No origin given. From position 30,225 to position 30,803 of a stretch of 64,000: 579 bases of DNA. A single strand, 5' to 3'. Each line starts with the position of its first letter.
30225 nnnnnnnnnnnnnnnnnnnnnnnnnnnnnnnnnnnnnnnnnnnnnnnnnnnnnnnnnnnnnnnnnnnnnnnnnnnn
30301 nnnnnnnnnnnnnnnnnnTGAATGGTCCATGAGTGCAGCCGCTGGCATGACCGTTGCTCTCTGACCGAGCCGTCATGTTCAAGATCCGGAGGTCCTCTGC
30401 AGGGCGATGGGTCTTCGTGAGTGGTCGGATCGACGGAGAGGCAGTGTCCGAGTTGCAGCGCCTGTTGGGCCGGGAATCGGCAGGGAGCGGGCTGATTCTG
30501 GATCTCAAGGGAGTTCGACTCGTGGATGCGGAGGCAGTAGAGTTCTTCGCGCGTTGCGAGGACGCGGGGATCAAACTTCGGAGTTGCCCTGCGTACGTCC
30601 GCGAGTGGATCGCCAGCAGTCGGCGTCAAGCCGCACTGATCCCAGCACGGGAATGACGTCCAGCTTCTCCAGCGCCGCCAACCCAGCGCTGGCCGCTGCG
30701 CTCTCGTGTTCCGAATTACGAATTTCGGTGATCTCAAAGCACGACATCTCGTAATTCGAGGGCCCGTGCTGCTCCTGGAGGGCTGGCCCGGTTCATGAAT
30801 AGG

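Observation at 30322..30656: Near-consensus sigma-54 promoter and a STAS-like gene immediately downstream of the giant EBP: a possible self-contained regulatory module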

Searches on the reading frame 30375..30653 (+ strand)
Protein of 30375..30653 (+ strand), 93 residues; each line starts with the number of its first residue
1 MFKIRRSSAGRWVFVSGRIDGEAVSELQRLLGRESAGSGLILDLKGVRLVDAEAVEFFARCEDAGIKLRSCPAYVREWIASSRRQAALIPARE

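Call 8: search_protein_families(library=pfam, proteins=[window:30375-30653:+], max_evalue=0.1)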
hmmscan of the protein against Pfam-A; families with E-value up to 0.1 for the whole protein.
window:30375-30653:+ (93 aa): 2 families
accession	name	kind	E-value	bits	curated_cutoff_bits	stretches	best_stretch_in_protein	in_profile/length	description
PF13466.11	STAS_2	-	6.3e-05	23.5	29.2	1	15-63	3-52/80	STAS domain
PF01740.26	STAS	-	0.0027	17.9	22.6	1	13-60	13-63/106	STAS domain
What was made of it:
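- Checked: ATG 30375 to stop 30656 encodes 93 aa. Its STAS_2 and STAS hits fall below Pfam's thresholds (E 6.3e-5, 23.5 bits against 29.2; E 2.7e-3) (call 8).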

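Call 13: find_homologous_proteins(query=window:30375-30653:+, max_evalue=0.001)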
Query seq(93 aa) (93 aa): 176 proteins with E <= 0.001 among 181 candidates; the best 120 are listed.
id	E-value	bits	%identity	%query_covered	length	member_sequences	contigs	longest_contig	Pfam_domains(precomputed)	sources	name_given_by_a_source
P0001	1.5e-43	164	90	95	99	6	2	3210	-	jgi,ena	-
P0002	5.6e-43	162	90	95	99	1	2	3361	PF13466.13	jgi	jgi:hypothetical protein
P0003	9.9e-43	161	89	91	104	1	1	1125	-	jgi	jgi:anti-anti-sigma regulatory factor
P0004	1.1e-42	161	90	95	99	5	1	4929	PF13466.13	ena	-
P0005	1.3e-42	161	90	95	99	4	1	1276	PF13466.13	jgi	-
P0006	1.7e-42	160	90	95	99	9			PF13466.13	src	-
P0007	2.5e-39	150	85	95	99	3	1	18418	PF13466.13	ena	-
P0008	5.5e-39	149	87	92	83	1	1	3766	-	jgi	jgi:hypothetical protein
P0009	1.7e-38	148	88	91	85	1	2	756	PF13466.13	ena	-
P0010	3.2e-38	147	85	91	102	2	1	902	PF13466.13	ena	-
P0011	9.9e-38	145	86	92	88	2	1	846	PF13466.13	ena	-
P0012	2.1e-37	144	83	92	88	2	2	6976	-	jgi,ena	jgi:anti-anti-sigma regulatory factor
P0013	2.6e-37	144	86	91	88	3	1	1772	PF13466.13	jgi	jgi:anti-anti-sigma regulatory factor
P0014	5.1e-37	143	83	92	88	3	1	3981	-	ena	-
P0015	7.0e-37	142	83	92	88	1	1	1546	-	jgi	jgi:hypothetical protein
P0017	1.0e-36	142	84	91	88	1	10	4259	PF13466.13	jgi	jgi:anti-anti-sigma regulatory factor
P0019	6.8e-36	139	82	94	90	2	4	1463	PF13466.13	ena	-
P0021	1.6e-35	138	83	91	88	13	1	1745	PF13466.13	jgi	-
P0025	1.4e-34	135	82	91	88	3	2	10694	-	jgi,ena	-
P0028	7.9e-34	133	81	92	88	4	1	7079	PF13466.13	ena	-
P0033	1.3e-31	126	79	91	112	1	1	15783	-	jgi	jgi:hypothetical protein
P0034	5.5e-31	124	76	91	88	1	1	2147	PF13466.13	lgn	-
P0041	1.2e-28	116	72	91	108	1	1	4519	PF13466.13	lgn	-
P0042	7.5e-28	114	70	91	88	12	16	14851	-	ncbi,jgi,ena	-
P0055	1.2e-20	91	58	91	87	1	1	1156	PF13466.13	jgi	jgi:anti-anti-sigma regulatory factor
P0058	2.8e-20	89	57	94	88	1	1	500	PF13466.13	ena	-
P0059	6.9e-20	88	58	87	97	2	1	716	PF13466.13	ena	-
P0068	4.9e-19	85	55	92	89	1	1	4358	PF13466.13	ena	-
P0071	7.8e-19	85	56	89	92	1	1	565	PF13466.13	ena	-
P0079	1.0e-17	81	55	87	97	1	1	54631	PF13466.13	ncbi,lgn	-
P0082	2.1e-17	80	55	87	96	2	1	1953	PF13466.13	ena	-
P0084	2.7e-17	80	54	87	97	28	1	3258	PF13466.13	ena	-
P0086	6.3e-17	79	54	86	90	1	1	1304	PF13466.13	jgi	jgi:hypothetical protein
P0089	1.3e-16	78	54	89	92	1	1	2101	PF13466.13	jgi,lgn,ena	-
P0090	2.1e-16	77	54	87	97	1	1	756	PF13466.13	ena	-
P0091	2.2e-16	77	53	85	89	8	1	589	PF13466.13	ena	-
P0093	2.7e-16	77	49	92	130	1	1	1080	PF13466.13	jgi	jgi:hypothetical protein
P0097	5.0e-16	76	52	89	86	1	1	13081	PF13466.13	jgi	jgi:hypothetical protein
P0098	7.3e-16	75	48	99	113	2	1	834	PF13466.13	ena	-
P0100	1.5e-15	74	48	92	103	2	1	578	PF13466.13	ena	-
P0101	1.6e-15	74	52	89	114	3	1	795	PF13466.13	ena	-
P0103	5.3e-15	73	49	89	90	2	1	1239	PF13466.13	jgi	-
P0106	1.1e-14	72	52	85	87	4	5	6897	PF13466.13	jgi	jgi:anti-anti-sigma regulatory factor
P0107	1.3e-14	71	50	86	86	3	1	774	PF13466.13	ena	-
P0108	2.3e-14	71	53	84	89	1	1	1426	PF13466.13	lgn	-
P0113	5.8e-14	69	46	89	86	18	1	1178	PF13466.13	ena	-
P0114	6.2e-14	69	51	89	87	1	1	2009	PF13466.13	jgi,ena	-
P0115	6.3e-14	69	51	86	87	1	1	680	PF01740.27,PF13466.13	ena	-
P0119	2.1e-13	68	47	89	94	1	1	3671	PF13466.13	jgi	jgi:hypothetical protein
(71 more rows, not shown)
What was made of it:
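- On SpoIIAA/RsbV-type anti-sigma-factor antagonist: Some homologues do carry precomputed PF13466 hits (call 13).
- Closest known: SpoIIAA/RsbV anti-sigma-factor antagonists. Same: JGI names some family members 'anti-anti-sigma regulatory factor' (call 13).
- Checked: The + frame has 176 homologues (call 13), so the gene is real.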

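Call 16: find_related_loci(query=A1, collection=genome_contigs, flank=8000)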
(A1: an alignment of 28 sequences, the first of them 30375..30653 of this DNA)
Query A1 (93 aa) in genome_contigs; peptide patterns used: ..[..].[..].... (x = any residue, [..] = any of these).
271 stretches matched a pattern; 268 encode a relative of the query (tblastn E <= 1e-3); the best 80 are kept; 80 distinct loci.
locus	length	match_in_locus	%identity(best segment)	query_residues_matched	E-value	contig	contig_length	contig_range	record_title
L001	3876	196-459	86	1-88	2e-44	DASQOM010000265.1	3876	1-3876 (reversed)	MAG TPA_asm: Planctomycetota bacterium isolate SMAG_U10803 k141_1550494, whole genome shotgun sequence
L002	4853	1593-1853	49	1-86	1e-25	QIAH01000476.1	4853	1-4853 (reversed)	MAG: Acidobacteria bacterium isolate gp1 AA134 14_0903_12_20cm_scaffold_19116_curated, whole genome shotgun sequence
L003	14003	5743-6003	52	1-86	1e-25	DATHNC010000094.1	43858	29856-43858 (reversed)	MAG TPA_asm: Candidatus Saccharimonadales bacterium isolate SMAG_U12648 k141_1519163, whole genome shotgun sequence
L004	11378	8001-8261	51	1-86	2e-25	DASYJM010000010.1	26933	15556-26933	MAG TPA_asm: Candidatus Acidoferrum sp. isolate SMAG_U4295 k141_546393, whole genome shotgun sequence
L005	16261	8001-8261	49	1-86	2e-25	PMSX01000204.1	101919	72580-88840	MAG: Bryobacterales bacterium isolate palsa_124 73.20110700_P1S.21_contig_1504, whole genome shotgun sequence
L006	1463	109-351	56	1-79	2e-25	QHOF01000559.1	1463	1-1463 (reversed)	MAG: Verrucomicrobia bacterium isolate AV59 14_1009_16_30cm_scaffold_401803_curated, whole genome shotgun sequence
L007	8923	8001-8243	56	1-79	3e-25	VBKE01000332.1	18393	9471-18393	MAG: Deltaproteobacteria bacterium isolate DP_1 14_1009_09_30cm_scaffold_5412, whole genome shotgun sequence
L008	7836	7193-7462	51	1-89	3e-25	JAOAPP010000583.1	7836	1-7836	MAG: Bryobacterales bacterium isolate RYN_17 scaffold_2275996, whole genome shotgun sequence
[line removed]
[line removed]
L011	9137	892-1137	55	1-80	1e-24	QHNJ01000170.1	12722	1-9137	MAG: Verrucomicrobia bacterium isolate AV79 14_0903_05_40cm_scaffold_5074_curated, whole genome shotgun sequence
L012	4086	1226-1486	49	1-86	2e-24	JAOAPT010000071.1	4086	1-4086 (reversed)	MAG: Candidatus Solibacter sp. isolate RYN_21 scaffold_2323998, whole genome shotgun sequence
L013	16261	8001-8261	47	1-86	3e-24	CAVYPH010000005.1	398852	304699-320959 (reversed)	MAG: Bryobacteraceae bacterium isolate MFD05513.bin.2.143 genome assembly, contig: contig_22508, whole genome shotgun se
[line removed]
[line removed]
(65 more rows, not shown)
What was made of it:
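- Tried and rejected: The closest genome record, L001, is labelled a Planctomycetota metagenome-assembled genome, whereas most of the family lies in Acidobacteriota (call 16).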

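Call 31: find_encoding_contigs(protein=P0025, flank=4000, max_places=2)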
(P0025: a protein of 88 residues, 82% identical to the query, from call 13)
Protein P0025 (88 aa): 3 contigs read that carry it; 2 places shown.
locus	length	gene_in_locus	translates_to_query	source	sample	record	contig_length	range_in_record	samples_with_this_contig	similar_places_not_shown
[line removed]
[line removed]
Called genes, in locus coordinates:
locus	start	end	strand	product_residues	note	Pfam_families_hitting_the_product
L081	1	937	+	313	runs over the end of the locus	PF00512:HisKA, PF02518:HATPase_c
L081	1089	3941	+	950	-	PF01590:GAF, PF13185:GAF_2, PF00989:PAS, PF08448:PAS_4, PF08447:PAS_3, PF08447:PAS_3, PF08448:PAS_4, PF08447:PAS_3, +10 more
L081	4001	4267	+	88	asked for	-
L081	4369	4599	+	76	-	-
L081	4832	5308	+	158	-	PF00111:Fer2 (weak), PF13085:Fer2_3 (weak), PF01799:Fer2_2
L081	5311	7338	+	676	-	?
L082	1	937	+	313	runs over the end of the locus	PF00512:HisKA, PF02518:HATPase_c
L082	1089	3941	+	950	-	PF01590:GAF, PF13185:GAF_2, PF00989:PAS, PF08448:PAS_4, PF08447:PAS_3, PF08447:PAS_3, PF08448:PAS_4, PF08447:PAS_3, +10 more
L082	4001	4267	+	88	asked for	-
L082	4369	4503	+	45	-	?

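Call 32: find_encoding_contigs(protein=P0042, flank=4000, max_places=3)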
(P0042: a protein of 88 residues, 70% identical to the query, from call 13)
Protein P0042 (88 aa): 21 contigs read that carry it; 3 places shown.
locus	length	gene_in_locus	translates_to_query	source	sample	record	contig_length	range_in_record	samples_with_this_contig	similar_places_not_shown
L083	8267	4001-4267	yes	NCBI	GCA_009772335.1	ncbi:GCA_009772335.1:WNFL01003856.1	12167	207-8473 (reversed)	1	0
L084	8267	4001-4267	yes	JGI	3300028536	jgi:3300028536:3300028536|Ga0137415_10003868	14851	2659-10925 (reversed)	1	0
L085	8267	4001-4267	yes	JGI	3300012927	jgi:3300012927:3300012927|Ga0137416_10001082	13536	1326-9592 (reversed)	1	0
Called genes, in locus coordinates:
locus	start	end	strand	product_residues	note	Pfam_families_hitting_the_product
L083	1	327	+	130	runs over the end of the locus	-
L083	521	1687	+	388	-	PF07714:PK_Tyr_Ser-Thr, PF00069:Pkinase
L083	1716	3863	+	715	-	PF01590:GAF, PF00989:PAS, PF08448:PAS_4, PF08447:PAS_3, PF08447:PAS_3, PF00158:Sigma54_activat, PF14532:Sigma54_activ_2, PF07728:AAA_5, +5 more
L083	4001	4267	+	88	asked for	-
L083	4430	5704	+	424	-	PF10282:Lactonase (weak)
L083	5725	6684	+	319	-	PF01774:UreD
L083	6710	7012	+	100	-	PF00547:Urease_gamma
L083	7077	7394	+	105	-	PF00699:Urease_beta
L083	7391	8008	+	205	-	PF00449:Urease_alpha, PF01979:Amidohydro_1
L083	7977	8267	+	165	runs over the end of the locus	?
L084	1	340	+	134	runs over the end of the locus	-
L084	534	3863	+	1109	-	PF07714:PK_Tyr_Ser-Thr, PF00069:Pkinase, PF01590:GAF, PF13185:GAF_2, PF00989:PAS, PF08447:PAS_3, PF08448:PAS_4, PF08447:PAS_3, +7 more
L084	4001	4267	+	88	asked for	-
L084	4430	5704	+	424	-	PF10282:Lactonase (weak)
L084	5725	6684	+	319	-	PF01774:UreD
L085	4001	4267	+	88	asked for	-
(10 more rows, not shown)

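Call 33: find_encoding_contigs(protein=P0033, flank=4000, max_places=2)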
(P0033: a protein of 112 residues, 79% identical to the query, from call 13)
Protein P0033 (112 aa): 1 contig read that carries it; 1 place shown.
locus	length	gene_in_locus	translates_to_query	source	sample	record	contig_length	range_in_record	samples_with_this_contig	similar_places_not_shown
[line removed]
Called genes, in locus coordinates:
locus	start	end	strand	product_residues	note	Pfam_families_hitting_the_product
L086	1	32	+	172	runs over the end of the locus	PF01047:MarR, PF12802:MarR_2, PF13412:HTH_24 (weak)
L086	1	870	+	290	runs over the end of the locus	PF02678:Pirin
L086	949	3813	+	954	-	PF01590:GAF, PF13185:GAF_2, PF00989:PAS, PF08447:PAS_3, PF08448:PAS_4, PF00989:PAS, PF08447:PAS_3, PF08448:PAS_4, +13 more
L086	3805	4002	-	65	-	PF05368:NmrA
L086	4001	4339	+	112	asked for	-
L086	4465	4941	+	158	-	PF00111:Fer2, PF13085:Fer2_3 (faint), PF01799:Fer2_2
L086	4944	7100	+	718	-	PF20256:MoCoBD_2, PF02738:MoCoBD_1, PF20256:MoCoBD_2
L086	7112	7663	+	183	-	-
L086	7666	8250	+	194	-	PF04542:Sigma70_r2 (weak), PF08281:Sigma70_r4_2 (weak), PF04545:Sigma70_r4 (weak)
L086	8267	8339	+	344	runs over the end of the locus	PF00296:Bac_luciferase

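Call 36: find_related_loci(query=window:30375-30653:+, collection=metagenome_contigs, flank=3000)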
Query seq(93 aa) (93 aa) in metagenome_contigs; peptide patterns used: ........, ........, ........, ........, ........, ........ (x = any residue, [..] = any of these).
600 stretches matched a pattern (row limit reached: there are more); 27 encode a relative of the query (tblastn E <= 1e-3); 27 distinct loci.
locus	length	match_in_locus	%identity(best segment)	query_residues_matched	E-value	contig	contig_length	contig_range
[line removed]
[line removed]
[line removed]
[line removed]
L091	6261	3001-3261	85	1-85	8e-44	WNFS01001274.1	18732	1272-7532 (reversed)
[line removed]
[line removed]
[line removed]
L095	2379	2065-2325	85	1-85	4e-43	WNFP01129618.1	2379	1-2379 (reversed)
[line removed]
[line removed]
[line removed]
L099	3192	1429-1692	80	1-86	2e-41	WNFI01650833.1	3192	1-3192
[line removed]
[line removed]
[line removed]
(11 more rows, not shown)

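Call 46: predict_structure(alignment_id=A1)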
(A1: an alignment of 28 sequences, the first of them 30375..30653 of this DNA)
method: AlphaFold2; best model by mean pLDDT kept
length: 93 residues; sequences in the alignment: 28
mean_pLDDT: 77.4   pTM: 0.62
mean pLDDT of the five models: 77.4, 77.0, 70.4, 53.2, 50.0
residues with pLDDT >= 90: 0; 70-90: 77; 50-70: 11; < 50: 5
segments of 3 or more residues with pLDDT < 50: 89-93
pLDDT, mean of each block of 10 residues (from residue 1): 77 83 83 66 83 84 85 82 64 41
secondary structure, 60 per line:
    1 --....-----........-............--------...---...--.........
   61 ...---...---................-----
elements in order: E3-6 E12-19 H21-32 E41-43 E47-49 H52-63 E67-69 H73-88
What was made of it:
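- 30375..30656 (+): Small STAS-like protein gene (93 aa; conserved core about 86 aa). It carries the family motif NCPAY[VI]REWI and a near-invariant Cys pair (C61, C71). It has no phosphorylatable Ser. AlphaFold2 model with pLDDT 77 and beta-beta-alpha-beta-alpha-beta-alpha order (call 46).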

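Call 49: fold_search(model_id=the predicted structure, library=pdb)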
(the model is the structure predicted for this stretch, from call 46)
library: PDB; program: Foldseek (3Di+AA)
matches with E <= 10: 850; with E <= 0.001: 5
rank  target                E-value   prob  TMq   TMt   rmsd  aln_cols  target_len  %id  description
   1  6m36_F                1.8e-04  1.00  0.63  0.62   3.3        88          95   16  The crystal structure of B. subtilis RsbV/RsbW complex in the monoclinic crystal form (released 2020-07-15)
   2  6m36_D                5.3e-04  1.00  0.62  0.59   3.3        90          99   17  The crystal structure of B. subtilis RsbV/RsbW complex in the monoclinic crystal form (released 2020-07-15)
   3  6xbd_K                6.6e-04  1.00  0.66  0.65   4.6        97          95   20  Cryo-EM structure of MlaFEDB in nanodiscs with phospholipid substrates (released 2020-07-01)
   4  6zy2_B                7.6e-04  1.00  0.63  0.62   5.0        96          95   17  Cryo-EM structure of apo MlaFEDB (released 2020-11-25)
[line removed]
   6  6m36_H                1.1e-03  1.00  0.64  0.59   3.9        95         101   15  The crystal structure of B. subtilis RsbV/RsbW complex in the monoclinic crystal form (released 2020-07-15)
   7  6m36_B                1.3e-03  1.00  0.62  0.59   3.3        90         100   16  The crystal structure of B. subtilis RsbV/RsbW complex in the monoclinic crystal form (released 2020-07-15)
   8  6xgz_B                1.7e-03  1.00  0.61  0.57   6.2       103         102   16  Crystal structure of E. coli MlaFB ABC transport subunits in the monomeric state (released 2020-07-15)
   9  7cge_C                2.3e-03  1.00  0.66  0.66   4.6        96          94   17  The overall structure of nucleotide free MlaFEDB complex (released 2020-09-09)
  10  7ch7_E                2.3e-03  1.00  0.61  0.61   4.2        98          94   16  Cryo-EM structure of E.coli MlaFEB (released 2021-05-19)
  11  6xgy_B                5.7e-03  1.00  0.59  0.56   5.2        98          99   16  Crystal structure of E. coli MlaFB ABC transport subunits in the dimeric state (released 2020-07-15)
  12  1tid_D                5.7e-03  1.00  0.57  0.47   4.2        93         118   14  Crystal Structures of the ADP and ATP bound forms of the Bacillus Anti-sigma factor SpoIIAB in complex with the Anti-a (released 2004-06-15)
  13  1th8_B                5.7e-03  1.00  0.54  0.46   4.3        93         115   11  Crystal Structures of the ADP and ATP bound forms of the Bacillus Anti-sigma factor SpoIIAB in complex with the Anti-a (released 2004-06-15)
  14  3if5                  5.7e-03  0.99  0.48  0.15   3.4        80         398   20  Crystal Structure Analysis of Mglu (released 2009-08-04)
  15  6jhk_A                5.7e-03  0.99  0.46  0.39   3.8        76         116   16  Crystal Structure of Bacillus subtilis RsbS (released 2019-09-11)
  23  6zy2_C                1.2e-02  0.99  0.58  0.57   4.2        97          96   15  Cryo-EM structure of apo MlaFEDB (released 2020-11-25)
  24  1h4y_A                1.2e-02  0.99  0.55  0.47   4.2        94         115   14  Structure of the Anti-Sigma Factor Antagonist SpoIIAA in its Unphosphorylated Form (released 2001-07-06)
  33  1tid_B                2.0e-02  0.98  0.54  0.44   4.3        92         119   13  Crystal Structures of the ADP and ATP bound forms of the Bacillus Anti-sigma factor SpoIIAB in complex with the Anti-a (released 2004-06-15)
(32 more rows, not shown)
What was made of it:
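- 30375..30656 (+): Foldseek best matches are RsbV, MlaB and SpoIIAA (call 49).
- On SpoIIAA/RsbV-type anti-sigma-factor antagonist: The best Foldseek PDB matches are RsbV, MlaB and SpoIIAA (E 2e-4 to 1e-2, TM about 0.6) (calls 46, 49).
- Closest known: MlaB. Same: It ranks among the top structural matches (6xbd, 6zy2; TM about 0.63-0.66; call 49).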

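Call 58: search_protein_families(library=ncbifam, proteins=[window:30375-30653:+], max_evalue=0.01)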
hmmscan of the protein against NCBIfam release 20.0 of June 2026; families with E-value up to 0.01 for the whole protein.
window:30375-30653:+ (93 aa): 0 families
